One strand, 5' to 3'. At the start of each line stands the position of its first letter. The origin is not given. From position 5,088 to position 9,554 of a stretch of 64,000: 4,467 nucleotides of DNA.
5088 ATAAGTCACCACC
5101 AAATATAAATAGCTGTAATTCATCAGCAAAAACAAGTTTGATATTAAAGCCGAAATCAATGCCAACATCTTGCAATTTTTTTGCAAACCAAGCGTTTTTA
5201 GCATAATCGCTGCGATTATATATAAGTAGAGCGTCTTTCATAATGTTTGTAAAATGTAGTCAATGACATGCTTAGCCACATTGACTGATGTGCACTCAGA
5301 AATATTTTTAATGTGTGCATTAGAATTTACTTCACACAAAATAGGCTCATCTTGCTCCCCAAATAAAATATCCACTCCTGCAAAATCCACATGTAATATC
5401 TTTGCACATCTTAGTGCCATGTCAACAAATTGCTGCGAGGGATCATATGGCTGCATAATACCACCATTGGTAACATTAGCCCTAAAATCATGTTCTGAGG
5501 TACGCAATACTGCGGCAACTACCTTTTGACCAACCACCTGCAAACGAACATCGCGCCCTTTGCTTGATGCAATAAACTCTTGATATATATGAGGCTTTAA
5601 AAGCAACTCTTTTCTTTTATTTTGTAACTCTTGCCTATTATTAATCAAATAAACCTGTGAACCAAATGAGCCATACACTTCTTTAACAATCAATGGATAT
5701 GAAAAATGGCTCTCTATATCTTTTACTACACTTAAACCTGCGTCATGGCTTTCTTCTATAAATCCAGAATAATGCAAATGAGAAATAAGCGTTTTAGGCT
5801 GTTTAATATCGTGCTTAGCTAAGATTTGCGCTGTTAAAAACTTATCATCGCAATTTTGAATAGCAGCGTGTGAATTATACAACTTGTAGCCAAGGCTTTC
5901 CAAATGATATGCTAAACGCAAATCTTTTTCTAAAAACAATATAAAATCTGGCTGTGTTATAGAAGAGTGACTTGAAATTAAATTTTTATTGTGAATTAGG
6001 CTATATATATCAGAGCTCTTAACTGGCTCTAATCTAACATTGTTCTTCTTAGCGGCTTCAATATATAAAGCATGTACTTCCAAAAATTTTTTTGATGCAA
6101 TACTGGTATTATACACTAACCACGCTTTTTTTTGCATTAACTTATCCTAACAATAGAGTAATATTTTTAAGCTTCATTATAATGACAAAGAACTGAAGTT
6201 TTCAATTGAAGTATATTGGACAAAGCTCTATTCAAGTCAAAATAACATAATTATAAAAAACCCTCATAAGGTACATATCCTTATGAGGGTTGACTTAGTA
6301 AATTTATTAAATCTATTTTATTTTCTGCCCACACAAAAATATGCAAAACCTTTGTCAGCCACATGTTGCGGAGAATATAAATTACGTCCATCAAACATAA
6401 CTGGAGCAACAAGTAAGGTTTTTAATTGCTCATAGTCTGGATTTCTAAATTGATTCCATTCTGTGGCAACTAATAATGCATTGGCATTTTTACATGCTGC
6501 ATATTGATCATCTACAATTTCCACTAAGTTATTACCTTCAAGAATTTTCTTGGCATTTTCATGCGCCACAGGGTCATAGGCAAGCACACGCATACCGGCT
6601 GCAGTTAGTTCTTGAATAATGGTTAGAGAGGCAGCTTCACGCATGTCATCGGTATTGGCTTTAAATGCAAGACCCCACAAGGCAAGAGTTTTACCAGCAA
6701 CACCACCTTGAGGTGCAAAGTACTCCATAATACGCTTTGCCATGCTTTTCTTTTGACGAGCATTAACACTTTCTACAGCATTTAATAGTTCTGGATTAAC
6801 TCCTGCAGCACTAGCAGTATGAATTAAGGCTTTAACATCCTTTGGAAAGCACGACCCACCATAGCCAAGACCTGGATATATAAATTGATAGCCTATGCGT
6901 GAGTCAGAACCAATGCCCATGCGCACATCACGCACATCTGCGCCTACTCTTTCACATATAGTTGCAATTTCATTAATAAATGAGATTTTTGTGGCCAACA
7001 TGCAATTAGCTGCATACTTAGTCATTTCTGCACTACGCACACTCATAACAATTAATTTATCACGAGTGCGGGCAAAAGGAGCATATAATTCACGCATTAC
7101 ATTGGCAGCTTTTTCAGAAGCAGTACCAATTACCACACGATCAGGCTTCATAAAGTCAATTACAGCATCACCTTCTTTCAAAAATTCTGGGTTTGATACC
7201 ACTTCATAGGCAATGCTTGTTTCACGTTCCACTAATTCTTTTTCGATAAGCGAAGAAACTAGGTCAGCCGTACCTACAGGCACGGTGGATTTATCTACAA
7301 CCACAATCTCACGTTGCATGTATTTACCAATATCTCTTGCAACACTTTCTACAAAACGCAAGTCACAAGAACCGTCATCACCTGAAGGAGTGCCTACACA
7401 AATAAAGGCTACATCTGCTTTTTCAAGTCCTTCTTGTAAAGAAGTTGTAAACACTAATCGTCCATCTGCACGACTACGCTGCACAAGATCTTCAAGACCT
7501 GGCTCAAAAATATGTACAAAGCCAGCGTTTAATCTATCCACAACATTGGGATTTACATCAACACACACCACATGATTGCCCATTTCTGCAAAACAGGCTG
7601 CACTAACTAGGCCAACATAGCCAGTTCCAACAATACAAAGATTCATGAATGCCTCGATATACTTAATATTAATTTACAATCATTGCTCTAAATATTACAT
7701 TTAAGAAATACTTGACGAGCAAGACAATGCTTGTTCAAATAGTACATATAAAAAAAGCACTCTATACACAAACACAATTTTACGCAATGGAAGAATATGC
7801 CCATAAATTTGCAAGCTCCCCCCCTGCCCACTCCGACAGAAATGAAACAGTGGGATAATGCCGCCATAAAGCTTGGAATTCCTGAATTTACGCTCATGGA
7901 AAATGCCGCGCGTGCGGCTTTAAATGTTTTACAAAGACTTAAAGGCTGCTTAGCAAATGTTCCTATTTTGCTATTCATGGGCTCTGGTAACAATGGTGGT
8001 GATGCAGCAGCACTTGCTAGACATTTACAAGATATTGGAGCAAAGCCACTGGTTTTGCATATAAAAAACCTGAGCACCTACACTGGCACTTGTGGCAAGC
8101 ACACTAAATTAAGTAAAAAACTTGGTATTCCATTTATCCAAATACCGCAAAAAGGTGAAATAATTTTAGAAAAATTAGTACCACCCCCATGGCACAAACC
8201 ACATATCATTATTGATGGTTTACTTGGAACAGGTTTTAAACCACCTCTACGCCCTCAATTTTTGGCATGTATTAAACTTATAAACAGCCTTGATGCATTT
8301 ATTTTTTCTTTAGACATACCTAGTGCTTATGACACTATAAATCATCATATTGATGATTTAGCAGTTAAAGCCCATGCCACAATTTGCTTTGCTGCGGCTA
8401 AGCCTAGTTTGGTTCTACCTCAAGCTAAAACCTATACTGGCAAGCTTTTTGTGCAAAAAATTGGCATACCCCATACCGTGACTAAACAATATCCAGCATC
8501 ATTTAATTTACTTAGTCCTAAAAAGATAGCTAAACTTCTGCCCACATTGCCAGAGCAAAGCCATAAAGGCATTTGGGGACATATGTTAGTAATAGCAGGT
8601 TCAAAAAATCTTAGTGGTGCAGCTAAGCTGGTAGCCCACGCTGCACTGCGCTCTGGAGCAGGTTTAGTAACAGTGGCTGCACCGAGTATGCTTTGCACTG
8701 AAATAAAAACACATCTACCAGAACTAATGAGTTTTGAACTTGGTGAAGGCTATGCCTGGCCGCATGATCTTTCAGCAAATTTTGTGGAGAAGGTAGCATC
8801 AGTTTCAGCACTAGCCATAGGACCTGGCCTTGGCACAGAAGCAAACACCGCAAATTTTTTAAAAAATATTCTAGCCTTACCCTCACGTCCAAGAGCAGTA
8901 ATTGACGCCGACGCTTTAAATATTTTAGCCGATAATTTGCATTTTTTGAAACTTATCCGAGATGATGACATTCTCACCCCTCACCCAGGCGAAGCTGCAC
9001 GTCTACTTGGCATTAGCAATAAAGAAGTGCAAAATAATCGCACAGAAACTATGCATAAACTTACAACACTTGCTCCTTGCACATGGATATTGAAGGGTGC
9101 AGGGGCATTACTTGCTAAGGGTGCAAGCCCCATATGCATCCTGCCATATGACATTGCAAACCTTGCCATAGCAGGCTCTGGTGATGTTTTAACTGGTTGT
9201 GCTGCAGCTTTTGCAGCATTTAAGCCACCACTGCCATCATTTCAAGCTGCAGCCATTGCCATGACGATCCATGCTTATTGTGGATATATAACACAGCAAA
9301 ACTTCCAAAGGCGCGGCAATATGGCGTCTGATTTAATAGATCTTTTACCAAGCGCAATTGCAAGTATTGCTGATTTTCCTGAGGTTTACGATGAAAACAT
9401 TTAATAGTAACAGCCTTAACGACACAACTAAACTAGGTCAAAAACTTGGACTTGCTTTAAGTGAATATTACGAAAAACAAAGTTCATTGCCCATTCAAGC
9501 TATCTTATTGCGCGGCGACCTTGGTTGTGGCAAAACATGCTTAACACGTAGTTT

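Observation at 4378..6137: Orphan, translationally coupled pair of RimK-type ATP-grasp ligases on an A+T-rich islet next to ugd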

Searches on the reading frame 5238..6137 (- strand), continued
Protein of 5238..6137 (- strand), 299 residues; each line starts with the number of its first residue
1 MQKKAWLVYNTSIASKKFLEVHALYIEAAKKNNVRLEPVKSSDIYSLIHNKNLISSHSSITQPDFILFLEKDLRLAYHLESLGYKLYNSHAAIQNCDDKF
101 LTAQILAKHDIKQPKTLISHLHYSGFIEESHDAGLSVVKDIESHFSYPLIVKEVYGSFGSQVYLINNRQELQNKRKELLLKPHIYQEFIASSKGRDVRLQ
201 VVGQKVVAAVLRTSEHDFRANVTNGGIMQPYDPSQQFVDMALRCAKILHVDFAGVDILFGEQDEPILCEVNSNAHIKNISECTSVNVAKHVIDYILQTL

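Call 82: find_encoding_contigs(protein=P0330, flank=7000, max_places=3)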
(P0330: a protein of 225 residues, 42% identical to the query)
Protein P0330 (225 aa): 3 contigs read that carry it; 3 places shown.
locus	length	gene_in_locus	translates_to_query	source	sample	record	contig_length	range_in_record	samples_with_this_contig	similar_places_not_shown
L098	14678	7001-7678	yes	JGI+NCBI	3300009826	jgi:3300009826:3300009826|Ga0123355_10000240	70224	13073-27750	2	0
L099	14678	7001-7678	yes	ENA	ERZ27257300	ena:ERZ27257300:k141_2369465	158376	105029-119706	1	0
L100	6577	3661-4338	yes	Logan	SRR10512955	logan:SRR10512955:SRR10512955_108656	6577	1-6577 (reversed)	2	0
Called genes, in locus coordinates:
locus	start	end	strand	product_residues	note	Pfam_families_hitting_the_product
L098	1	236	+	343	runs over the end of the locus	-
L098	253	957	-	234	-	PF20772:TACO1_YebC_N, PF01709:Transcrip_reg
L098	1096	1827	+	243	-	-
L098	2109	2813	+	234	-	-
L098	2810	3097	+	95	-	PF03477:ATP-cone (weak)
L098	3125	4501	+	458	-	PF01134:GIDA (faint), PF02737:3HCDH_N (faint), PF03486:HI0933_like (faint), PF07992:Pyr_redox_2, PF12831:FAD_oxidored (weak), PF13738:Pyr_redox_3, PF00070:Pyr_redox, PF02852:Pyr_redox_dim, +1 more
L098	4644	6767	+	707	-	PF00753:Lactamase_B, PF12706:Lactamase_B_2, PF16661:Lactamase_B_6 (faint), PF22505:RNase_J_b_CASP, PF07521:RMMBL (weak), PF17770:RNase_J_C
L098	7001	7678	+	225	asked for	-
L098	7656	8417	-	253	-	PF01145:Band_7, PF13421:Band_7_1 (weak)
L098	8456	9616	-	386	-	PF01820:Dala_Dala_lig_N, PF02222:ATP-grasp (faint), PF07478:Dala_Dala_lig_C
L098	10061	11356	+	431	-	PF13393:tRNA-synt_His, PF00587:tRNA-synt_2b, PF03129:HGTP_anticodon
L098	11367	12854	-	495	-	PF08245:Mur_ligase_M, PF02875:Mur_ligase_C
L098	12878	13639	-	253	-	PF06342:DUF1057 (weak), PF03959:FSH1 (faint), PF12146:Hydrolase_4, PF00561:Abhydrolase_1, PF00975:Thioesterase (weak), PF12697:Abhydrolase_6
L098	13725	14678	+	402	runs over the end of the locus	PF07690:MFS_1 (weak)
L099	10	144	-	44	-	-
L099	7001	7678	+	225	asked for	-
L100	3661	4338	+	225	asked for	-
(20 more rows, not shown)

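Call 88: find_related_loci(query=A5, collection=metagenome_contigs, flank=9000)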
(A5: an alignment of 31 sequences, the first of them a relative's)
Query A5 (265 aa) in metagenome_contigs; peptide patterns used: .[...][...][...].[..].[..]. (x = any residue, [..] = any of these).
345 stretches matched a pattern; 109 encode a relative of the query (tblastn E <= 1e-3); the best 80 are kept; 80 distinct loci.
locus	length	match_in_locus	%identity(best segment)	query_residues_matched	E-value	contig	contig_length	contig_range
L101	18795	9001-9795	100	1-265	0e+0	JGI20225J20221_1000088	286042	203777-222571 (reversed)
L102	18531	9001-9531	51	76-252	1e-50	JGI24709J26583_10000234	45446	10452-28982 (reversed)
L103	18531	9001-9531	51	76-252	1e-50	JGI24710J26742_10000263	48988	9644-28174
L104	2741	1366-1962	46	51-256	2e-50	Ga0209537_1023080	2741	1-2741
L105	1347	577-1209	43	51-262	9e-52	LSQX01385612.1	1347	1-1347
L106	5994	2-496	53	88-252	6e-48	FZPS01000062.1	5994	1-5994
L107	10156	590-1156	44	73-265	6e-46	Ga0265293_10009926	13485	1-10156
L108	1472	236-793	45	56-242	5e-47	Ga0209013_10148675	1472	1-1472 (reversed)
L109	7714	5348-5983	39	53-265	6e-43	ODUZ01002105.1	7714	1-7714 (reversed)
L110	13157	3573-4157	42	69-264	2e-42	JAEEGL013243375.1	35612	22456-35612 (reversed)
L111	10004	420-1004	42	69-264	2e-42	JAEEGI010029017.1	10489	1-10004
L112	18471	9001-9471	45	83-240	5e-40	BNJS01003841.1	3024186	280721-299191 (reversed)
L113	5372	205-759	44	53-239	2e-40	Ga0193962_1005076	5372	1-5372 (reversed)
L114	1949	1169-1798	35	47-259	7e-40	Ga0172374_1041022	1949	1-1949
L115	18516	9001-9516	42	83-254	2e-38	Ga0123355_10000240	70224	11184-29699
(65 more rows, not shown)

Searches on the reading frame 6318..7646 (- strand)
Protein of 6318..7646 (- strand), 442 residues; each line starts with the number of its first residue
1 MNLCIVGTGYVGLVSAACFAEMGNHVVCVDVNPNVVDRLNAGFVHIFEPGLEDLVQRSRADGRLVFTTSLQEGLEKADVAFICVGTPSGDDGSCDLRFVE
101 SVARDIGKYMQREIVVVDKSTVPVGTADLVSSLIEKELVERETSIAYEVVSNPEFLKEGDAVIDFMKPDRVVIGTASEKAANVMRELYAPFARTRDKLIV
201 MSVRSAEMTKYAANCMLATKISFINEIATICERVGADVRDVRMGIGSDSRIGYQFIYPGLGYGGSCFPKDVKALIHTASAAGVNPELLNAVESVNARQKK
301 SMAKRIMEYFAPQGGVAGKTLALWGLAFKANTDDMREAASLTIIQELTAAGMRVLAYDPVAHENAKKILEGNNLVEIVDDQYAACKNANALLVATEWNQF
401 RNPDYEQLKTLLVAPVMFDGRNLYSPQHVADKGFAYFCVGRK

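Call 4: search_protein_families(library=pfam, proteins=[window:6318-7646:-], max_evalue=0.01)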
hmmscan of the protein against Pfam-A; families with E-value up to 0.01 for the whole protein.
window:6318-7646:- (442 aa): 12 families
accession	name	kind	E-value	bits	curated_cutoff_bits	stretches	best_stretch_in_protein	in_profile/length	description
PF03721.20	UDPG_MGDP_dh_N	-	1e-65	221.3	27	1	1-187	1-187/187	UDP-glucose/GDP-mannose dehydrogenase family, NAD binding domain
PF00984.24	UDPG_MGDP_dh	-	8.6e-40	135.2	25.4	1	204-296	1-93/94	UDP-glucose/GDP-mannose dehydrogenase family, central domain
PF03720.21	UDPG_MGDP_dh_C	-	4.4e-33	114.2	30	1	322-425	1-102/103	UDP-glucose/GDP-mannose dehydrogenase family, UDP binding domain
PF00070.33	Pyr_redox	-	0.00031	21.6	22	1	3-47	2-46/82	Pyridine nucleotide-disulphide oxidoreductase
PF07992.20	Pyr_redox_2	-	0.00079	19.4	26.1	1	2-46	144-188/291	Pyridine nucleotide-disulphide oxidoreductase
PF02826.25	2-Hacid_dh_C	-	0.0013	18.6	25.1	0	2-41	38-77/178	D-isomer specific 2-hydroxyacid dehydrogenase, NAD binding domain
PF02558.23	ApbA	-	0.0023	18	22.2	1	4-84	2-74/150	Ketopantoate reductase PanE/ApbA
PF02737.24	3HCDH_N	-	0.0024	18.2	22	1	4-45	3-44/180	3-hydroxyacyl-CoA dehydrogenase, NAD binding domain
PF01262.27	AlaDh_PNT_C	-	0.0027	17.6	23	1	3-43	31-71/214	Alanine dehydrogenase/PNT, C-terminal domain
PF01210.29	NAD_Gly3P_dh_N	-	0.0028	18.1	23.1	0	3-146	2-129/158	NAD-dependent glycerol-3-phosphate dehydrogenase N-terminus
PF02254.24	TrkA_N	-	0.0042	17.8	23.8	0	4-46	2-44/116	TrkA-N domain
PF03446.21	NAD_binding_2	-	0.0042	17.5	21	0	3-134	2-107/161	NAD binding domain of 6-phosphogluconate dehydrogenase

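Call 5: search_protein_families(library=ncbifam, proteins=[window:6318-7646:-], max_evalue=0.01)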
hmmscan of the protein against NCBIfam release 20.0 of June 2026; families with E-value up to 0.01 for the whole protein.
window:6318-7646:- (442 aa): 17 families
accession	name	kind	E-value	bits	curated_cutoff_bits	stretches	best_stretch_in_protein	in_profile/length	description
NF047673.2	TeichurnBiosyTuaD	equivalog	8.2e-148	493.1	700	1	3-441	4-431/439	UDP-glucose 6-dehydrogenase TuaD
TIGR03026.1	NDP-sugDHase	subfamily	2.5e-139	464.6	189.8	1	1-422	1-413/413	nucleotide sugar dehydrogenase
NF041297.1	UDPGDh_AglM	equivalog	1.8e-116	389.6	670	1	1-426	1-419/429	UDP-glucose 6-dehydrogenase AglM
NF040825.1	UDPMaNacDH_Arch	equivalog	1.1e-58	199.1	750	1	1-441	1-415/418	UDP-N-acetyl-D-mannosamine dehydrogenase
NF008286.0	PRK11064.1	equivalog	3.6e-53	180.7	459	1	3-411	6-410/420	UDP-N-acetyl-D-mannosamine dehydrogenase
NF011631.0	PRK15057.1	equivalog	3.5e-42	144.9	757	1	1-365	1-343/388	UDP-glucose 6-dehydrogenase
NF011729.0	PRK15182.1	equivalog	2.8e-24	85.7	592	1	3-409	9-400/425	Vi polysaccharide biosynthesis UDP-N-acetylglucosamine C-6 dehydrogenase TviB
NF000942.0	PRK00094.1-4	subfamily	0.00018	20.8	257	1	2-187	4-168/334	NAD(P)H-dependent glycerol-3-phosphate dehydrogenase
NF005691.0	PRK07494.1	equivalog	0.00032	19.4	459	1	2-39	10-47/404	UbiH/UbiF family hydroxylase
NF004943.0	PRK06292.2-1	equivalog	0.00044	19.1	432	1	3-55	174-226/456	dihydrolipoyl dehydrogenase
TIGR00745.1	apbA_panE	subfamily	0.00071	18.9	141.35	1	3-84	2-76/305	2-dehydropantoate 2-reductase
TIGR03911.1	pyrrolys_PylD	equivalog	0.0008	18.6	150.05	0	4-67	149-209/266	3-methylornithyl-N6-L-lysine dehydrogenase PylD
NF004783.0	PRK06129.1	equivalog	0.0011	18.4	347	1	2-79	4-85/315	3-hydroxyacyl-CoA dehydrogenase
TIGR01350.1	lipoamide_DH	equivalog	0.0014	17.4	408.8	1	2-46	172-216/461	dihydrolipoyl dehydrogenase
NF042925.1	FHMPC_DH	equivalog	0.0016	17.8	500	1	2-125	2-119/304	5-formyl-3-hydroxy-2-methylpyridine 4-carboxylate 5-dehydrogenase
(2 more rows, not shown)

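Call 60: list_cluster_members(proteins=[window:6318-7646:-, window:11258-13477:-, window:9913-11139:+, window:5238-6137:-, window:4378-5241:-, window:3620-4063:+])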
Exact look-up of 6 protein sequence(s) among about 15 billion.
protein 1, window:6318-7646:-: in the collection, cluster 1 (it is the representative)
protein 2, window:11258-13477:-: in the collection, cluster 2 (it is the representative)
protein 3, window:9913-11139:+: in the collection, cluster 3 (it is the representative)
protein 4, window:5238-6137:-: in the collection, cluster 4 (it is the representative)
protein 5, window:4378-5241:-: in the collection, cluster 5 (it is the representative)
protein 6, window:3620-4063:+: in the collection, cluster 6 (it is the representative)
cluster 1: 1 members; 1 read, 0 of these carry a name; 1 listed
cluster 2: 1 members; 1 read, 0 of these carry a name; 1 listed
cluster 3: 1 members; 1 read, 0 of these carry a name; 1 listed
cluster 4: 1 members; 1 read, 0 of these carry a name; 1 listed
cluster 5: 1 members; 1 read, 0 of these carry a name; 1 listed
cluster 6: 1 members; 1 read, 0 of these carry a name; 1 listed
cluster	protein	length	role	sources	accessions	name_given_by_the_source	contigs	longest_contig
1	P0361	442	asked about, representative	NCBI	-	-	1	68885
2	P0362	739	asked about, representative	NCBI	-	-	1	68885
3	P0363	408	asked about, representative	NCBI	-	-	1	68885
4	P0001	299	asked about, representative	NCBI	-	-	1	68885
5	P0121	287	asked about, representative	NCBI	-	-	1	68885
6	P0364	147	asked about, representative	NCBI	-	-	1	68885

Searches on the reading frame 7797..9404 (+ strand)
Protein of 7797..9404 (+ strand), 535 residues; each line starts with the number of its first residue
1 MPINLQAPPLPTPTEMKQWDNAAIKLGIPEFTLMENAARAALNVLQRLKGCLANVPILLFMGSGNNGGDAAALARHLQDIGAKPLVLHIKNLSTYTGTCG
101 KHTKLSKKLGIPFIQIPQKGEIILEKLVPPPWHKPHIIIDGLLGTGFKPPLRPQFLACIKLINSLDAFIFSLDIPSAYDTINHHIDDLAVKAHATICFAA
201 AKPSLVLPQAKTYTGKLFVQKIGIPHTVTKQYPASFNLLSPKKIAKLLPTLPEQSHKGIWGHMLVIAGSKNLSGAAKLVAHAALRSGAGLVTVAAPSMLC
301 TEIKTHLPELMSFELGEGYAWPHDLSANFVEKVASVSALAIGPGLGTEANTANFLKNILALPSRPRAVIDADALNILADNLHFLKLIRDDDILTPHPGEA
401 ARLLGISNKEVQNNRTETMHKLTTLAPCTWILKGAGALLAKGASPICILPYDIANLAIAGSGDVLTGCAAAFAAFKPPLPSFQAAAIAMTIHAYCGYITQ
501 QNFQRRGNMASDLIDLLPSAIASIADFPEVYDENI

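Call 72: search_protein_families(library=pfam, proteins=[window:7797-9404:+], max_evalue=0.0001)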
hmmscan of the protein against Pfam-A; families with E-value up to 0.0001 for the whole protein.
window:7797-9404:+ (535 aa): 2 families
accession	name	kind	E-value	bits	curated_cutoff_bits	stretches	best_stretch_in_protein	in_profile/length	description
PF01256.23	Carb_kinase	-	5e-49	167.4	27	1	263-517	1-240/242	NAD(P)H-hydrate dehydratase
PF03853.21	YjeF_N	-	5.1e-40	137.6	24.9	1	32-203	3-168/169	YjeF-related protein N-terminus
